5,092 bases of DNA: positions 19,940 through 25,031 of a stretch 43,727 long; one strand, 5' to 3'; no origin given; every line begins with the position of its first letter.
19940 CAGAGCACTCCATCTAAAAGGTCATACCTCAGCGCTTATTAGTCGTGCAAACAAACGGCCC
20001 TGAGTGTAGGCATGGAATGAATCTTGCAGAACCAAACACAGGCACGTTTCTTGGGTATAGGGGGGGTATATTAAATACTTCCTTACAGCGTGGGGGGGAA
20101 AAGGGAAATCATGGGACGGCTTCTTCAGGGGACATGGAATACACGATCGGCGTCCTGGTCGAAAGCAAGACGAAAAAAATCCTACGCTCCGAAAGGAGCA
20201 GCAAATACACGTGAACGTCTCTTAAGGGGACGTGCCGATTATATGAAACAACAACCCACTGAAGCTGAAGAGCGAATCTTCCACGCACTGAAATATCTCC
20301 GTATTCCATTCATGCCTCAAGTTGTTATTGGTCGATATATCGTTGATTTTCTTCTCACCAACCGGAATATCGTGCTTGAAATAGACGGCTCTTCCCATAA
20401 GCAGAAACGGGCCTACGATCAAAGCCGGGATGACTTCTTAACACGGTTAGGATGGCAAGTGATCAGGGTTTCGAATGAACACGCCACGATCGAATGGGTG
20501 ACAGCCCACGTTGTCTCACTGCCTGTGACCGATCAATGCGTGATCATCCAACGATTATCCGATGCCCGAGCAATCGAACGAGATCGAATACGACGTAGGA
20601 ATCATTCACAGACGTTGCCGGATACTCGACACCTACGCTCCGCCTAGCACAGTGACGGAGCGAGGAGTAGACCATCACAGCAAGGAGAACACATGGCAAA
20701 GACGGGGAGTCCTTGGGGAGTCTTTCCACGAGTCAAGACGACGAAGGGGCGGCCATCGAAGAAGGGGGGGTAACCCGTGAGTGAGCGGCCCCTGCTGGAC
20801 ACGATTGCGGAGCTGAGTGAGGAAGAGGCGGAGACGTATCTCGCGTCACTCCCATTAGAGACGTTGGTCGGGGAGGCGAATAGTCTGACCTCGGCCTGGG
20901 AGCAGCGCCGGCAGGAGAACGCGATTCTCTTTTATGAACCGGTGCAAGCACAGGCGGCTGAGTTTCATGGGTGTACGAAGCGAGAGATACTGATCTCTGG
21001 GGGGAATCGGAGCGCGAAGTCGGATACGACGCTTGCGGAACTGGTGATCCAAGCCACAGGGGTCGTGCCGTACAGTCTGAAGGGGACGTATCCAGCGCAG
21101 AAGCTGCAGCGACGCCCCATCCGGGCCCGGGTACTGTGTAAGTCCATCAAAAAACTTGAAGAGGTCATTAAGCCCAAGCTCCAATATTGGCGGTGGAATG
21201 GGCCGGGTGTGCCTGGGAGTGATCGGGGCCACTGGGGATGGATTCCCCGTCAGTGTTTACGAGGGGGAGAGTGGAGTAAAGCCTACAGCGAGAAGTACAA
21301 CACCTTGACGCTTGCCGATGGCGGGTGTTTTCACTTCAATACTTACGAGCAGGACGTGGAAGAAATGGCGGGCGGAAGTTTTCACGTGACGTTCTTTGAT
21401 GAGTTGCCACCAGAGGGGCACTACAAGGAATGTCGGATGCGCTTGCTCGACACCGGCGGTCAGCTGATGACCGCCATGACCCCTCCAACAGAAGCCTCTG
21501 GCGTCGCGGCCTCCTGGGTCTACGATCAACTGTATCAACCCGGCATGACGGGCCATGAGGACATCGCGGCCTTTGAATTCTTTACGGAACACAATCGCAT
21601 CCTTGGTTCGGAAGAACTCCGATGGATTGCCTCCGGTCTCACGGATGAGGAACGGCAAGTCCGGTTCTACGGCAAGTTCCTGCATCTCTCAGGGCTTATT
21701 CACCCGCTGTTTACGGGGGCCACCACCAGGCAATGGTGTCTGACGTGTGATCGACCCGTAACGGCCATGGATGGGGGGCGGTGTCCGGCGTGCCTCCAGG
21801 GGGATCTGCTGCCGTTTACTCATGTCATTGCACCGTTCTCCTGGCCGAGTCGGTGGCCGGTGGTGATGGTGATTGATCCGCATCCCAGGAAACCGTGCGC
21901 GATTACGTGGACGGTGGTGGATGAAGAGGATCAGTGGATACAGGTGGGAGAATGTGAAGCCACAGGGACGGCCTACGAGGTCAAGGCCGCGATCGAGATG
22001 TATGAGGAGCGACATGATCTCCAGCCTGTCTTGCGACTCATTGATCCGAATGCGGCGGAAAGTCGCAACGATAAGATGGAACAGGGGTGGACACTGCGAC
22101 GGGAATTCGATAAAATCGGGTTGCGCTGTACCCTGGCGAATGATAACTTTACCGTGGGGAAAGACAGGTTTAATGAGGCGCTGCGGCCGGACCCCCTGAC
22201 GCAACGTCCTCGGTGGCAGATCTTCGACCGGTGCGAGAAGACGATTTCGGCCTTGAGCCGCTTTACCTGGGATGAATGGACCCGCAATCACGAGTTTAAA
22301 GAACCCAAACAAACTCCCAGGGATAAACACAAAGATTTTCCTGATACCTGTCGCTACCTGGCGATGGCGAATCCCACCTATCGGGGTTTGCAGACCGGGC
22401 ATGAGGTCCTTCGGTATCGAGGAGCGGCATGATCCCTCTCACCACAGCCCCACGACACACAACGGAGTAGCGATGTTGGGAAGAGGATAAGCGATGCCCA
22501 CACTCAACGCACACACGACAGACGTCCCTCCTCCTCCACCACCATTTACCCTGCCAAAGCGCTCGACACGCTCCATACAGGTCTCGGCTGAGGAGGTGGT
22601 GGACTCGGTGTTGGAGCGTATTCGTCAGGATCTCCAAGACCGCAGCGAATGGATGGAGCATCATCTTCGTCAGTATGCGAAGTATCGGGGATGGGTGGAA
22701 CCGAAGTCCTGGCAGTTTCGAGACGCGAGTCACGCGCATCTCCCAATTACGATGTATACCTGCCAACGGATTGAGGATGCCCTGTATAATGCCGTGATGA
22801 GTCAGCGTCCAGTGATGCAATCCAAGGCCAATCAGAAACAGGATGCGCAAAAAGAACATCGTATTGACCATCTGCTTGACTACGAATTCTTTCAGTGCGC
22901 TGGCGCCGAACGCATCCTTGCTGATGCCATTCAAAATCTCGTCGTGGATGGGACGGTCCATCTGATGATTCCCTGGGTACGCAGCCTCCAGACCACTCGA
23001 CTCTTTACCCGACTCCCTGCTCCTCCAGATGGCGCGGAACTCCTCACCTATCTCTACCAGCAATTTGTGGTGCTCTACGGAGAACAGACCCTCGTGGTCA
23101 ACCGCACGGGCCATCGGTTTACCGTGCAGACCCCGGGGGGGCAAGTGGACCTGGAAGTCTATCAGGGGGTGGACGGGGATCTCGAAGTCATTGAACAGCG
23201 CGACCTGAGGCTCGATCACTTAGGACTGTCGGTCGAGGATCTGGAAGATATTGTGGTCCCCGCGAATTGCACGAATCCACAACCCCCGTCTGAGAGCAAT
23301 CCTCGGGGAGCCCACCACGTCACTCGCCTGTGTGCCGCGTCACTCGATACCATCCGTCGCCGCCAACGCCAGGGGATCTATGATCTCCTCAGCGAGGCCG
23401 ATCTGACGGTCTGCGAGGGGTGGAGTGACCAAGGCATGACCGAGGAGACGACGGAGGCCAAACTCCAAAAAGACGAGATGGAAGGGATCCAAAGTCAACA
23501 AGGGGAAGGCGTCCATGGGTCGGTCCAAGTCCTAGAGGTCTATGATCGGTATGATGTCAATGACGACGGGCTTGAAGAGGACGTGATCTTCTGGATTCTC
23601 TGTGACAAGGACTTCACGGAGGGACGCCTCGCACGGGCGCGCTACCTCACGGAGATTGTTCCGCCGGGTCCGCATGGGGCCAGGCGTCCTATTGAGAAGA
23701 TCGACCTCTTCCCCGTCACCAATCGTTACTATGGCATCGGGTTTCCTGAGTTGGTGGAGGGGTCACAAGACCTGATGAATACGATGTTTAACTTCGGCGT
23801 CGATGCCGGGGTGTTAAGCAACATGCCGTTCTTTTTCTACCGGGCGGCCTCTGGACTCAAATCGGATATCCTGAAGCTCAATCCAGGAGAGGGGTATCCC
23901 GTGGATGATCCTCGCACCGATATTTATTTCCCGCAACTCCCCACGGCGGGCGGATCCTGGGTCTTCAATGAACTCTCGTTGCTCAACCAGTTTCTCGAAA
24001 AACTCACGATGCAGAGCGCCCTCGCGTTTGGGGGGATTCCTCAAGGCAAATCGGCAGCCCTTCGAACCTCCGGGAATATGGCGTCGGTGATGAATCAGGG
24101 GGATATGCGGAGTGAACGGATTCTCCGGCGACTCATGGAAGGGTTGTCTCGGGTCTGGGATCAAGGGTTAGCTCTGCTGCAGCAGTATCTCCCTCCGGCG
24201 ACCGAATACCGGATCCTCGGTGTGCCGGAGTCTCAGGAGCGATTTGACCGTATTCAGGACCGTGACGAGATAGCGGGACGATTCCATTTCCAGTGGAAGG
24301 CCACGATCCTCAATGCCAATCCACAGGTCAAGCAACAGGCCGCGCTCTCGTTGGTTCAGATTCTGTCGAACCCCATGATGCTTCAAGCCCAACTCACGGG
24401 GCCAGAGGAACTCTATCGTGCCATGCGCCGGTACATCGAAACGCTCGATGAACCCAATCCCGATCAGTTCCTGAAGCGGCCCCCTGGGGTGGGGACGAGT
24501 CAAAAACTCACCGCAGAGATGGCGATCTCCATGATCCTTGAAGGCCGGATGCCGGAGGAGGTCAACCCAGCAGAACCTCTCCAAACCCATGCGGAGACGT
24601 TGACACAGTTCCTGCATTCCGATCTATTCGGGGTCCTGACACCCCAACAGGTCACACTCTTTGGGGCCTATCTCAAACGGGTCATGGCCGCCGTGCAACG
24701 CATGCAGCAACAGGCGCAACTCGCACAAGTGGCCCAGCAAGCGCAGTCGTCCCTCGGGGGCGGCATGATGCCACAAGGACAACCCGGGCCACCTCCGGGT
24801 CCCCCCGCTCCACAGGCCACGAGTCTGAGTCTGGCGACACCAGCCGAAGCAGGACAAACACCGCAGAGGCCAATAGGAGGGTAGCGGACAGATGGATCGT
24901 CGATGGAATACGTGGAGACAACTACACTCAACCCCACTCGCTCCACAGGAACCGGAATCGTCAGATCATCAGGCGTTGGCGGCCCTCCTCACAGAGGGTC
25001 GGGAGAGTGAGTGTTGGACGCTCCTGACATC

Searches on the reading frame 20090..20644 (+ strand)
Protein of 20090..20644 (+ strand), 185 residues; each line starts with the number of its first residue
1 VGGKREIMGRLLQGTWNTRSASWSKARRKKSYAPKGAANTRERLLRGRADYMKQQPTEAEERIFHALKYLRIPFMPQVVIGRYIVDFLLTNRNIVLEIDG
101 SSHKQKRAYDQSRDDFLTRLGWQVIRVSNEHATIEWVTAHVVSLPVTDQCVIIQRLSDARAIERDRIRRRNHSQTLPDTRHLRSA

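Call 87: search_protein_families(library=pfam, proteins=[window:20090-20644:+], max_evalue=0.001)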
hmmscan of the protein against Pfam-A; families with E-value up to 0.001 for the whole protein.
window:20090-20644:+ (185 aa): 2 families
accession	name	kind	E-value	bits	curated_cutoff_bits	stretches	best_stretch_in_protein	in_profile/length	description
PF04480.18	DUF559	-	1.1e-19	70.7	20.6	1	47-132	5-93/109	Protein of unknown function (DUF559)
PF18741.7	MTES_1575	-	1.3e-07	32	38.2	1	60-130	2-79/96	REase_MTES_1575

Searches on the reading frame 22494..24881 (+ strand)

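Call 56: search_protein_families(library=phrogs, proteins=[window:22494-24881:+], max_evalue=0.001)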
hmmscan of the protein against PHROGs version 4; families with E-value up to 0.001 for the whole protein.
window:22494-24881:+ (796 aa): 1 family
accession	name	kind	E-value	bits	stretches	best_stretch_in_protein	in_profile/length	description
phrog_1216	-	head and packaging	3.4e-19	69.8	1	93-749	75-660/714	portal protein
